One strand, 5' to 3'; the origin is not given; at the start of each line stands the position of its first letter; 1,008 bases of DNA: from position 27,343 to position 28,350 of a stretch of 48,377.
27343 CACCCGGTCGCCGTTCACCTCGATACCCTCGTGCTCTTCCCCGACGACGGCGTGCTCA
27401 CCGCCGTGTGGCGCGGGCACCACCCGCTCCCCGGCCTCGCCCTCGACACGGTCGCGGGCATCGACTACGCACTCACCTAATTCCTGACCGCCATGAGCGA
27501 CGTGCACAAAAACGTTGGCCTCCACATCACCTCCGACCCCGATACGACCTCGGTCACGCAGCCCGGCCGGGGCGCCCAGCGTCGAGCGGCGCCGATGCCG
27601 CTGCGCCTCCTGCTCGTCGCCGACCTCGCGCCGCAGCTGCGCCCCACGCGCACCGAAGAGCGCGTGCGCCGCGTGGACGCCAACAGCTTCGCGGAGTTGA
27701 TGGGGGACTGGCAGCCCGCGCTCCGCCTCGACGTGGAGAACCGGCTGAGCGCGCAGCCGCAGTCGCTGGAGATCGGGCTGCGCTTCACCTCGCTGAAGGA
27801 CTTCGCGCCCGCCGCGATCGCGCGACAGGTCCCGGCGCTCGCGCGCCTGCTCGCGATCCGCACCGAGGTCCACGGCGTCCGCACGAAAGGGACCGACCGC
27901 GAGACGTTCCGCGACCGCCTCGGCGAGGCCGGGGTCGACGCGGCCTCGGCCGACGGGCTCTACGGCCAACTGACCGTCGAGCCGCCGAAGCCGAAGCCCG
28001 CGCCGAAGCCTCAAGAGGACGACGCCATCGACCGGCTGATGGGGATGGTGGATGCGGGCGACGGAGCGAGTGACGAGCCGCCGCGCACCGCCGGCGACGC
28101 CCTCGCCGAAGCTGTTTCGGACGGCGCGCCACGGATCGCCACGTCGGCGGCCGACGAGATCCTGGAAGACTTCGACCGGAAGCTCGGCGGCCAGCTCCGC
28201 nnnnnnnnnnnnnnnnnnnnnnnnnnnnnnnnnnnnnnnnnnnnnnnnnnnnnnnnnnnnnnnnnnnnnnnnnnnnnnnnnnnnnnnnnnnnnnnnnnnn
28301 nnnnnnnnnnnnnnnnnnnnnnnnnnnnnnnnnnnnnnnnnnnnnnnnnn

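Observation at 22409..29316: Five-gene translationally coupled module PAAR / Rhs / pentapeptide / DUF2169 / fused sheath paralog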

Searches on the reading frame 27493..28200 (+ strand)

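Call 34: search_protein_families(library=pfam, proteins=[window:27493-28200:+], max_evalue=10)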
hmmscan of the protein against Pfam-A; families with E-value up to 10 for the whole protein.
window:27493-28200:+ (236 aa): 1 family
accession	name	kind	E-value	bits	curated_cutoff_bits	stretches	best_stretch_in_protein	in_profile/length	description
PF05591.17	T6SS_VipA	-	5e-24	85.3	24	1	27-157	18-151/155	Type VI secretion system, VipA, VC_A0107 or Hcp2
